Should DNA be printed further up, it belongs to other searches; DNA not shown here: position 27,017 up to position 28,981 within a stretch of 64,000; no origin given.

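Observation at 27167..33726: Three back-to-back sensor kinases (including a REC-HK-REC hybrid) with no output response regulator in the window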

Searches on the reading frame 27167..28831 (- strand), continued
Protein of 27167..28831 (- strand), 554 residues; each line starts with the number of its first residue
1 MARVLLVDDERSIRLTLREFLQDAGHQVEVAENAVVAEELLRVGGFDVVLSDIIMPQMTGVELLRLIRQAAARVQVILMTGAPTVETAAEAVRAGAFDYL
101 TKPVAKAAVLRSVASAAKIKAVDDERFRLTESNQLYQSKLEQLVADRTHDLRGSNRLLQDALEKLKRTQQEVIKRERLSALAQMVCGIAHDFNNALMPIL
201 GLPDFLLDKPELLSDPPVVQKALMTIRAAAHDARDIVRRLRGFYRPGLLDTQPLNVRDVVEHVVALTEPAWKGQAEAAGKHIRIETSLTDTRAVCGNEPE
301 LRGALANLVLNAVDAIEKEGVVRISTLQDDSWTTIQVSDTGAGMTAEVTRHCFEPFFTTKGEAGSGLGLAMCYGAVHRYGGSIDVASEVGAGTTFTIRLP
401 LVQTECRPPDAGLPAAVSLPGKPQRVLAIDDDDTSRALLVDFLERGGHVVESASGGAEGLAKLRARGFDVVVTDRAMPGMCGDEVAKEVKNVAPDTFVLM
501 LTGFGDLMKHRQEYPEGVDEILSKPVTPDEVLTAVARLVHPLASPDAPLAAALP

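Call 28: find_encoding_contigs(protein=P0202, flank=10000, max_places=2)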
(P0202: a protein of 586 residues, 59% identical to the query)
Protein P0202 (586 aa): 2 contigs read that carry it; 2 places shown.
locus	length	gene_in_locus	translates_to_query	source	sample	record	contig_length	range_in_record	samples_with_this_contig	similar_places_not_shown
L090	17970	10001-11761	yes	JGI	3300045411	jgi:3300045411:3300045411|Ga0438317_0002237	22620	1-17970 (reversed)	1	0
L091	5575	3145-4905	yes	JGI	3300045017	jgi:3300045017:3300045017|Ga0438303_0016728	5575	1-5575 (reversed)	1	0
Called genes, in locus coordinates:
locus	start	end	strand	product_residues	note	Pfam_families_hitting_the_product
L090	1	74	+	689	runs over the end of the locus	PF08447:PAS_3, PF13426:PAS_9 (weak), PF08447:PAS_3, PF13185:GAF_2, PF00989:PAS, PF13426:PAS_9, PF08447:PAS_3, PF00196:GerE, +4 more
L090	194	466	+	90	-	PF02922:CBM_48, PF16561:AMPK1_CBM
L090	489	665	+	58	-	-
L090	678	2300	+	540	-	PF00989:PAS (weak), PF08448:PAS_4, PF08447:PAS_3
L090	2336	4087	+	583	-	PF00154:RecA_N (faint), PF03796:DnaB_C (faint), PF06745:ATPase, PF13481:AAA_25, PF23442:DUF7125 (faint), PF06745:ATPase, PF13191:AAA_16 (weak), PF13481:AAA_25 (weak), +2 more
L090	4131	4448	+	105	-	PF07689:KaiB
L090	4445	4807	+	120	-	PF07689:KaiB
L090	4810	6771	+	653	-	PF00989:PAS (weak), PF08448:PAS_4, PF13185:GAF_2, PF00512:HisKA, PF02518:HATPase_c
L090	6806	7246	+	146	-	PF00072:Response_reg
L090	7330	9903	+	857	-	PF00072:Response_reg, PF00989:PAS, PF08448:PAS_4, PF13188:PAS_8 (weak), PF13426:PAS_9, PF01590:GAF (weak), PF00512:HisKA, PF02518:HATPase_c, +1 more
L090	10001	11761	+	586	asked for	PF00072:Response_reg, PF00512:HisKA (weak), PF13581:HATPase_c_2 (weak), PF02518:HATPase_c, PF00072:Response_reg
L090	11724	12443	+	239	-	PF00072:Response_reg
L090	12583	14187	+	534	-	PF02518:HATPase_c, PF00072:Response_reg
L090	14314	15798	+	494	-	PF00072:Response_reg, PF00158:Sigma54_activat, PF14532:Sigma54_activ_2, PF25601:AAA_lid_14, PF02954:HTH_8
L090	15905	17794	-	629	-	PF00483:NTP_transferase, PF12804:NTP_transf_3, PF01636:APH, PF01163:RIO1 (faint), PF02958:EcKL (faint)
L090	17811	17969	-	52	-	?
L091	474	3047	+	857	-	PF00072:Response_reg, PF00989:PAS, PF08448:PAS_4, PF13188:PAS_8 (weak), PF13426:PAS_9, PF01590:GAF (weak), PF00512:HisKA, PF02518:HATPase_c, +1 more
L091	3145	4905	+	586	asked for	PF00072:Response_reg, PF00512:HisKA (weak), PF13581:HATPase_c_2 (weak), PF02518:HATPase_c, PF00072:Response_reg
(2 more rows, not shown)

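Call 29: find_encoding_contigs(protein=P0205, flank=10000, max_places=2)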
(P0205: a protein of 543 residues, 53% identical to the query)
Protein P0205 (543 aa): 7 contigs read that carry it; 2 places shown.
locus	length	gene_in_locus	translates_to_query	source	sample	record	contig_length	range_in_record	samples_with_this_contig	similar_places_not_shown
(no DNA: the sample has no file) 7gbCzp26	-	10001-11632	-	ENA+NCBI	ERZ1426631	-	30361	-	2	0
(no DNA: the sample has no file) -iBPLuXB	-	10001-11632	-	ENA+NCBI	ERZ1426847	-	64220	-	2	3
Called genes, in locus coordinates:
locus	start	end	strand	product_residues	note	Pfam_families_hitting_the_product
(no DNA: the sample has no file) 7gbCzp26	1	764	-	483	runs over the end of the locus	-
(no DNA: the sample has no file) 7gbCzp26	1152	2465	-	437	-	PF03721:UDPG_MGDP_dh_N, PF00984:UDPG_MGDP_dh, PF03720:UDPG_MGDP_dh_C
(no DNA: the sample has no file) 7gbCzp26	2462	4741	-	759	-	PF02706:Wzz, PF01656:CbiA (faint), PF13807:GNVR (weak), PF13614:AAA_31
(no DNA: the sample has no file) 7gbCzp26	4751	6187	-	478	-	PF04932:Wzy_C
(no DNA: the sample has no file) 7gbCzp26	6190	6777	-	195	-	PF02563:Poly_export, PF10531:SLBB, PF22461:SLBB_2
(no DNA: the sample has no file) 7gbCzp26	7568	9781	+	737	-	PF00953:Glycos_transf_4, PF00512:HisKA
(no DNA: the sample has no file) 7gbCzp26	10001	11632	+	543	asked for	PF00072:Response_reg, PF02518:HATPase_c, PF00072:Response_reg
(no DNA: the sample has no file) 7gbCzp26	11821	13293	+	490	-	PF00072:Response_reg, PF00158:Sigma54_activat, PF14532:Sigma54_activ_2, PF07728:AAA_5 (faint), PF25601:AAA_lid_14, PF02954:HTH_8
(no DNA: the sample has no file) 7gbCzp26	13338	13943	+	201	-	PF02357:NusG (weak)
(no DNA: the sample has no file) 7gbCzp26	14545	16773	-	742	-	PF22842:Pel9A-like_beta_helix (weak)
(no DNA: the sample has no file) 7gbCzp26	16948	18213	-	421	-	PF13472:Lipase_GDSL_2 (faint)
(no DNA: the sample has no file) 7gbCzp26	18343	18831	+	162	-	-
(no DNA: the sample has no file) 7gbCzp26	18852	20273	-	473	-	PF01938:TRAM, PF13649:Methyltransf_25 (faint), PF05958:tRNA_U5-meth_tr, PF13847:Methyltransf_31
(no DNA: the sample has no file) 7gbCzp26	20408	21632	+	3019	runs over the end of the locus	?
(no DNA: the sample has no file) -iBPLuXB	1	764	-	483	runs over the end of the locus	-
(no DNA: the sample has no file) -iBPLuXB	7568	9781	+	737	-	PF00953:Glycos_transf_4, PF00512:HisKA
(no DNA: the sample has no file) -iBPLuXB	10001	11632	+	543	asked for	PF00072:Response_reg, PF02518:HATPase_c, PF00072:Response_reg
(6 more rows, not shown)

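Call 30: find_encoding_contigs(protein=P0237, flank=10000, max_places=2)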
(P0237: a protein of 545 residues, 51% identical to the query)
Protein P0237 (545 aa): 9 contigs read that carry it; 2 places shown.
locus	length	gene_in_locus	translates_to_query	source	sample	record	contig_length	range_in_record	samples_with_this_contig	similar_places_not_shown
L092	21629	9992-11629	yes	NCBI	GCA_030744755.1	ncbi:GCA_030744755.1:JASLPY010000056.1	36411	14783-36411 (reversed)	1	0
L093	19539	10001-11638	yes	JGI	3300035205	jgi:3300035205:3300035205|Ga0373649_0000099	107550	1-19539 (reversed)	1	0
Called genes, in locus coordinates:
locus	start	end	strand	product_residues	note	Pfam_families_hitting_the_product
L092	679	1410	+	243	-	PF00072:Response_reg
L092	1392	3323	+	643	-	PF00072:Response_reg, PF00989:PAS, PF13188:PAS_8 (weak), PF08448:PAS_4 (weak), PF13426:PAS_9 (weak), PF00512:HisKA, PF02518:HATPase_c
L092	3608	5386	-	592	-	PF00512:HisKA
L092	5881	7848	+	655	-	PF00072:Response_reg, PF00989:PAS, PF13188:PAS_8 (faint), PF08448:PAS_4, PF13426:PAS_9, PF00512:HisKA, PF02518:HATPase_c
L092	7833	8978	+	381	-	PF00072:Response_reg, PF07730:HisKA_3, PF13581:HATPase_c_2 (weak), PF02518:HATPase_c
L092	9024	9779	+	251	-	PF00072:Response_reg, PF00196:GerE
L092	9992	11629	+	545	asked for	PF00072:Response_reg, PF13581:HATPase_c_2 (faint), PF02518:HATPase_c, PF00072:Response_reg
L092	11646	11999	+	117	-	PF00072:Response_reg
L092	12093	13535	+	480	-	PF00072:Response_reg, PF00158:Sigma54_activat, PF14532:Sigma54_activ_2, PF07728:AAA_5 (weak), PF25601:AAA_lid_14, PF02954:HTH_8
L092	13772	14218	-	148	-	PF00498:FHA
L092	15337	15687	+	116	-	-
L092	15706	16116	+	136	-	-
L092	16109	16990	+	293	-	PF02518:HATPase_c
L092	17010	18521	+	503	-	PF00437:T2SSE, PF13191:AAA_16 (faint)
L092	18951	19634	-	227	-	PF02518:HATPase_c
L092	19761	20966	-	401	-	PF00072:Response_reg, PF00989:PAS, PF08448:PAS_4, PF13188:PAS_8, PF13426:PAS_9, PF00512:HisKA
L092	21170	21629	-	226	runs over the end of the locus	PF00072:Response_reg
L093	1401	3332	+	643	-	PF00072:Response_reg, PF00989:PAS, PF13188:PAS_8 (weak), PF08448:PAS_4 (weak), PF13426:PAS_9 (weak), PF00512:HisKA, PF02518:HATPase_c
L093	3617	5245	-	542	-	PF00512:HisKA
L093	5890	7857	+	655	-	PF00072:Response_reg, PF00989:PAS, PF13188:PAS_8 (faint), PF08448:PAS_4, PF13426:PAS_9, PF00512:HisKA, PF02518:HATPase_c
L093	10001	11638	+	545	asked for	PF00072:Response_reg, PF13581:HATPase_c_2 (faint), PF02518:HATPase_c, PF00072:Response_reg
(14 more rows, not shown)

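Call 34: find_encoding_contigs(protein=P0208, flank=10000, max_places=1)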
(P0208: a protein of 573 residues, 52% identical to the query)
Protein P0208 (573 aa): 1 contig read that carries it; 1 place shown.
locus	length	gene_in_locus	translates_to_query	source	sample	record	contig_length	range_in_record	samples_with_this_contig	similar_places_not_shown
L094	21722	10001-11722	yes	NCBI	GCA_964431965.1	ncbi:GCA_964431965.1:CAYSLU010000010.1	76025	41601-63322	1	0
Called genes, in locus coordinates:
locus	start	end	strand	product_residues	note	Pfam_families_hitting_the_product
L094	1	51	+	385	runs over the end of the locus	PF00072:Response_reg, PF07730:HisKA_3, PF13581:HATPase_c_2 (weak), PF02518:HATPase_c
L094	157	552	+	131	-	PF00072:Response_reg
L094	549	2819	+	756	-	PF02743:dCache_1, PF00989:PAS (weak), PF13188:PAS_8 (weak), PF13426:PAS_9, PF00512:HisKA (faint), PF02518:HATPase_c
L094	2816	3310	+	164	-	PF00072:Response_reg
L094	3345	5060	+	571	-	PF00072:Response_reg, PF00989:PAS, PF13188:PAS_8, PF13426:PAS_9, PF00989:PAS, PF13426:PAS_9, PF08447:PAS_3, PF13426:PAS_9, +5 more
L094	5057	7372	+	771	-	PF13188:PAS_8 (weak), PF00989:PAS, PF13188:PAS_8 (weak), PF08447:PAS_3 (weak), PF08448:PAS_4, PF13426:PAS_9, PF00512:HisKA, PF02518:HATPase_c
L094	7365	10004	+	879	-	PF00989:PAS (faint), PF08447:PAS_3 (faint), PF08448:PAS_4 (faint), PF13188:PAS_8 (weak), PF13426:PAS_9, PF00512:HisKA, PF02518:HATPase_c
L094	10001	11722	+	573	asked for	PF00072:Response_reg, PF00512:HisKA (faint), PF13581:HATPase_c_2 (faint), PF02518:HATPase_c, PF00072:Response_reg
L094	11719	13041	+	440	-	PF00989:PAS (faint), PF08448:PAS_4, PF13426:PAS_9, PF00512:HisKA (weak), PF02518:HATPase_c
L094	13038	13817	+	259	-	PF00072:Response_reg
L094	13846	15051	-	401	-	PF00072:Response_reg, PF00512:HisKA, PF02518:HATPase_c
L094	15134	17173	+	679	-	-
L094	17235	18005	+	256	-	PF02654:CobS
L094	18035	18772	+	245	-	PF00106:adh_short, PF01370:Epimerase (weak), PF08659:KR, PF13561:adh_short_C2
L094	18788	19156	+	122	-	PF02152:FolB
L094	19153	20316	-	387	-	PF13439:Glyco_transf_4, PF13579:Glyco_trans_4_4, PF20706:GT4-conflict, PF00534:Glycos_transf_1, PF13692:Glyco_trans_1_4, PF13524:Glyco_trans_1_2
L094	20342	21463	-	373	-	PF13439:Glyco_transf_4, PF13579:Glyco_trans_4_4, PF20706:GT4-conflict, PF00534:Glycos_transf_1, PF13692:Glyco_trans_1_4, PF13524:Glyco_trans_1_2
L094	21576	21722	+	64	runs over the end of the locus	-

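Call 35: find_encoding_contigs(protein=P0210, flank=10000, max_places=1)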
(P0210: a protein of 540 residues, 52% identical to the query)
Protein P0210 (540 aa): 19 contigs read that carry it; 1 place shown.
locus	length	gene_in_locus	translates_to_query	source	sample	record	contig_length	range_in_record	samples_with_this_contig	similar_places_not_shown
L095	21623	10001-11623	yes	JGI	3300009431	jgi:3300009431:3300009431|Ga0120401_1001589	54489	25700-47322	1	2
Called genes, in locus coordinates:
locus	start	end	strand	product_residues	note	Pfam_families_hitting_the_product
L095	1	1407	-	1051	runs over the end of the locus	PF02837:Glyco_hydro_2_N, PF22666:Glyco_hydro_2_N2 (faint), PF00703:Glyco_hydro_2, PF02836:Glyco_hydro_2_C, PF16353:LacZ_4, PF02929:Bgal_small_N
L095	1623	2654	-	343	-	PF08240:ADH_N, PF16912:Glu_dehyd_C, PF00107:ADH_zinc_N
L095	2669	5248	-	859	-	PF02018:CBM_4_9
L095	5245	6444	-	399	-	PF00155:Aminotran_1_2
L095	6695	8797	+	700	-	PF01590:GAF (weak), PF13185:GAF_2, PF13492:GAF_3 (weak), PF08447:PAS_3 (weak), PF13188:PAS_8 (weak), PF08448:PAS_4, PF00512:HisKA, PF02518:HATPase_c, +2 more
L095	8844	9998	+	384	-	PF00072:Response_reg, PF00512:HisKA, PF02518:HATPase_c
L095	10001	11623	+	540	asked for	PF00072:Response_reg, PF00512:HisKA, PF02518:HATPase_c, PF13581:HATPase_c_2 (weak), PF00072:Response_reg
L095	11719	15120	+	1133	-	PF02449:Glyco_hydro_42 (weak)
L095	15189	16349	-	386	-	PF07787:TMEM43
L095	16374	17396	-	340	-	PF04389:Peptidase_M28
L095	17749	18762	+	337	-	PF01797:Y1_Tnp (weak)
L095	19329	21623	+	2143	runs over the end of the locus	PF00932:LTD, PF13287:Fn3_assoc, PF13290:CHB_HEX_C_1, PF08757:CotH, PF13287:Fn3_assoc (weak), PF00932:LTD, PF17957:Big_7, PF13385:Laminin_G_3, +2 more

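Call 36: find_encoding_contigs(protein=P0253, flank=10000, max_places=1)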
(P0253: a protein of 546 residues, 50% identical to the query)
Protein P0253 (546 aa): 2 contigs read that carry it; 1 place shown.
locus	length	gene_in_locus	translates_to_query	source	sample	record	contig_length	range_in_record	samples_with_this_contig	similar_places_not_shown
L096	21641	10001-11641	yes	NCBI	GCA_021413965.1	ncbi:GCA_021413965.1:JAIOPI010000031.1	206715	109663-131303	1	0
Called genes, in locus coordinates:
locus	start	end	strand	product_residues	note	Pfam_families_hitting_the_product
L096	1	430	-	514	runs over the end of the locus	-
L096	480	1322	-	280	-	PF00849:PseudoU_synth_2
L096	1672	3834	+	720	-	PF27167:HTH_GRAD, PF03449:GreA_GreB_N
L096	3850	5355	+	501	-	PF13471:Transglut_core3 (faint), PF01841:Transglut_core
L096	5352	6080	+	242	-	PF00005:ABC_tran, PF13304:AAA_21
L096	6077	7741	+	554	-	PF16949:ABC_tran_2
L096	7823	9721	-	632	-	PF00069:Pkinase, PF01636:APH (faint), PF07714:PK_Tyr_Ser-Thr, PF03109:ABC1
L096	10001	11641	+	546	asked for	PF00072:Response_reg, PF00512:HisKA, PF02518:HATPase_c, PF00072:Response_reg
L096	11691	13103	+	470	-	PF00072:Response_reg, PF00158:Sigma54_activat, PF14532:Sigma54_activ_2, PF01078:Mg_chelatase (faint), PF07728:AAA_5 (weak), PF25601:AAA_lid_14, PF02954:HTH_8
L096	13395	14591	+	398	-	PF02518:HATPase_c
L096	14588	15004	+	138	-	PF00072:Response_reg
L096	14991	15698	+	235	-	PF00072:Response_reg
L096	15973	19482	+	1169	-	PF05227:CHASE3, PF13185:GAF_2, PF00989:PAS (weak), PF08448:PAS_4, PF00512:HisKA, PF02518:HATPase_c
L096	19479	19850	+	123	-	PF00072:Response_reg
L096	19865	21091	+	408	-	PF00072:Response_reg, PF00512:HisKA, PF02518:HATPase_c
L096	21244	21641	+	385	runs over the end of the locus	PF00072:Response_reg, PF23198:PDE8A_N (faint), PF00512:HisKA, PF02518:HATPase_c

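Call 42: search_solved_structures(query=window:27167-28831:-, max_evalue=1e-8)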
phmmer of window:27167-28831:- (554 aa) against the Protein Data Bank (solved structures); distinct sequences matched with E-value up to 1e-8: 146 (the best 60 are shown).
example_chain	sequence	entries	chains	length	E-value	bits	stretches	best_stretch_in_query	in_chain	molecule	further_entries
9jfj_A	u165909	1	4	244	1.9e-29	105.9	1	167-405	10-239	Sensor histidine kinase ZraS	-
3d36_A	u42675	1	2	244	1.7e-24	89.6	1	172-404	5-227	Sporulation kinase B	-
4gcz_A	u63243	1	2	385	4.4e-21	78.4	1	159-402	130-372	Blue-light photoreceptor, Sensor protein fixL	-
8a3u_A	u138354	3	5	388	1.2e-20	77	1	161-402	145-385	Putative Sensory box protein,Sensor protein FixL | Putative Sensory box protein,Putative Sensory box protein,Sensor protein FixL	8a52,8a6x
8a7f_A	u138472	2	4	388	1.3e-20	76.8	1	161-402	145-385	Putative Sensory box protein,Sensor protein FixL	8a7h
5idj_A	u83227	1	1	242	7.3e-20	74.3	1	175-402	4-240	Histidine kinase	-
1zy2_A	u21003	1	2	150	1.3e-19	73.5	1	3-127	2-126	transcriptional regulator NtrC1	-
3eq2_A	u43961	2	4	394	1.7e-19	73.1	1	2-165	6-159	Probable two-component response regulator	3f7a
8vc9_A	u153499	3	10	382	2.6e-19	72.5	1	148-403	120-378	Leptospira virulence regulator B (LvrB) | histidine kinase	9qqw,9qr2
1ny5_A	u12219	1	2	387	1.3e-18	70.2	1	3-122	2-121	transcriptional regulator (NtrC family)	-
4l4u_A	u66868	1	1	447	1.6e-18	69.9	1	3-121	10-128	Transcriptional regulator (NtrC family)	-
3a0r_A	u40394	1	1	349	3.4e-18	68.8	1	153-400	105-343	Sensor protein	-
7w9h_A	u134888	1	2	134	7.5e-18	67.7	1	2-116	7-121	Response regulator protein FleR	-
9p6i_A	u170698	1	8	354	1.2e-17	67.1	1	159-403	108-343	histidine kinase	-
6qrj_A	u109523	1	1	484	3e-17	65.7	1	185-408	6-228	Hybrid kinase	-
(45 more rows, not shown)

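Call 64: predict_structure(alignment_id=A1)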
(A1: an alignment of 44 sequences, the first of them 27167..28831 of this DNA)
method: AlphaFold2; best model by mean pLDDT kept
length: 554 residues; sequences in the alignment: 44
mean_pLDDT: 86.6   pTM: 0.45
mean pLDDT of the five models: 86.6, 86.3, 85.5, 84.5, 83.4
residues with pLDDT >= 90: 323; 70-90: 169; 50-70: 33; < 50: 29
segments of 3 or more residues with pLDDT < 50: 404-418, 542-554
pLDDT, mean of each block of 10 residues (from residue 1): 94 95 96 92 90 88 90 93 88 92 93 95 92 95 95 94 91 76 71 80 88 90 85 74 58 90 91 91 95 87 93 94 95 96 94 80 72 84 95 96 54 43 89 92 93 97 96 95 97 96 77 88 86 89 44 33
secondary structure, 60 per line:
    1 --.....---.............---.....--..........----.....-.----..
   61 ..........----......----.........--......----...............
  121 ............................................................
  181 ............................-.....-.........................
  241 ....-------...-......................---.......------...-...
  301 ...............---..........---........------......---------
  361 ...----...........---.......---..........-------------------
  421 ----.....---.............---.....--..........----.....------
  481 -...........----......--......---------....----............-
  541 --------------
elements in order: E3-7 H11-23 E27-31 H34-43 E48-52 H60-70 E75-80 H85-93 E96-101 H106-208 H210-214 H216-244 E252-254 H256-277 E281-287 E294-296 H298-315 E319-328 E332-339 H346-351 H368-378 E382-388 E392-401 E425-429 H433-445 E449-453 H456-465 E470-474 H482-492 E497-502 H505-510 E520-523 H528-539
